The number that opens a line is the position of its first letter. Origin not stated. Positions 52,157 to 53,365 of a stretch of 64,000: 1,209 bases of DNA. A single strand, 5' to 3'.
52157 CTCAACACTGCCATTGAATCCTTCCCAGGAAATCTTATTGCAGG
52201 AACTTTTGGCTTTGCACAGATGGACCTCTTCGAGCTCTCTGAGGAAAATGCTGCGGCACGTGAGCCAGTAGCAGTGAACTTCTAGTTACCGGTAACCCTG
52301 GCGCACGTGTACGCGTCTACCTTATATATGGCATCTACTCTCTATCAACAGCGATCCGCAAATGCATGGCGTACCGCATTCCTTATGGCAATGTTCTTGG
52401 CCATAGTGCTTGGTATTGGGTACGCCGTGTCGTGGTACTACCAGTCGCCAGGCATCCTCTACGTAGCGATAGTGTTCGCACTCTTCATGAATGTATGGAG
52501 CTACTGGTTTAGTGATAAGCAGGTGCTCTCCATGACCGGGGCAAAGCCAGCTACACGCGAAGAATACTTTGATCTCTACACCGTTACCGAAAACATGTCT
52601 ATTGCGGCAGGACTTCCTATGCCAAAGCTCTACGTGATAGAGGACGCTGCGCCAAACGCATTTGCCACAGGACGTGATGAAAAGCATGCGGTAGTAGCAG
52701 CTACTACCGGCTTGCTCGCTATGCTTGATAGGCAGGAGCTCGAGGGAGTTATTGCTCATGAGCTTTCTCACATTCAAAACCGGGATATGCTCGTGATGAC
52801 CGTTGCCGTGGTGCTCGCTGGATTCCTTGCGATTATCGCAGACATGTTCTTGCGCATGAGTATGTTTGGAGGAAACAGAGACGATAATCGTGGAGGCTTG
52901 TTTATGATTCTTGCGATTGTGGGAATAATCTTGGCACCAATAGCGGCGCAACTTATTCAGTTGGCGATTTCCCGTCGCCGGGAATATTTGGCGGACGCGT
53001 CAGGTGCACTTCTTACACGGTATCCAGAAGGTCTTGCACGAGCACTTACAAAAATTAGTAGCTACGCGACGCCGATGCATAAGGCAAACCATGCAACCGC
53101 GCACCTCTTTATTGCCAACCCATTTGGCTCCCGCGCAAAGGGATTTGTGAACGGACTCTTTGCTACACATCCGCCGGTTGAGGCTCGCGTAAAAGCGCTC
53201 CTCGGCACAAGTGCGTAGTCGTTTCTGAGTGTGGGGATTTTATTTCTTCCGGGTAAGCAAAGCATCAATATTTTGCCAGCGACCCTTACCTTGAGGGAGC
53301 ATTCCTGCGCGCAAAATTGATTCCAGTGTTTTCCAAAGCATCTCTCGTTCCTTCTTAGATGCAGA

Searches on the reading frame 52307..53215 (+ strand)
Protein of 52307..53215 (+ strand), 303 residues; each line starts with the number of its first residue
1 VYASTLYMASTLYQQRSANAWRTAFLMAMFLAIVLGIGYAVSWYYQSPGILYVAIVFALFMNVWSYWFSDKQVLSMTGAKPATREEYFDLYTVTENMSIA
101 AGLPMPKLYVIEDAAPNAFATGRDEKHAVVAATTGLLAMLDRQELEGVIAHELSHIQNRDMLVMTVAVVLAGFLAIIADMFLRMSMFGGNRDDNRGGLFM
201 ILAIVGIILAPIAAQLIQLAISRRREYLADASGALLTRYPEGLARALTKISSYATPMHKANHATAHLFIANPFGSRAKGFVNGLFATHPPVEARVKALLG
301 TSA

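Call 21: search_protein_families(library=pfam, proteins=[window:52307-53215:+], max_evalue=0.001)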
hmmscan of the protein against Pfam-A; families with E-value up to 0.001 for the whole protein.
window:52307-53215:+ (303 aa): 2 families
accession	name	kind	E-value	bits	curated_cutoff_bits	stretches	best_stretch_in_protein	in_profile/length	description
PF01435.24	Peptidase_M48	-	1.2e-33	116.9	20.3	1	90-300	7-184/186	Peptidase family M48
PF05569.17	Peptidase_M56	-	0.00098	18.8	31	0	136-170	184-218/296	BlaR1 peptidase M56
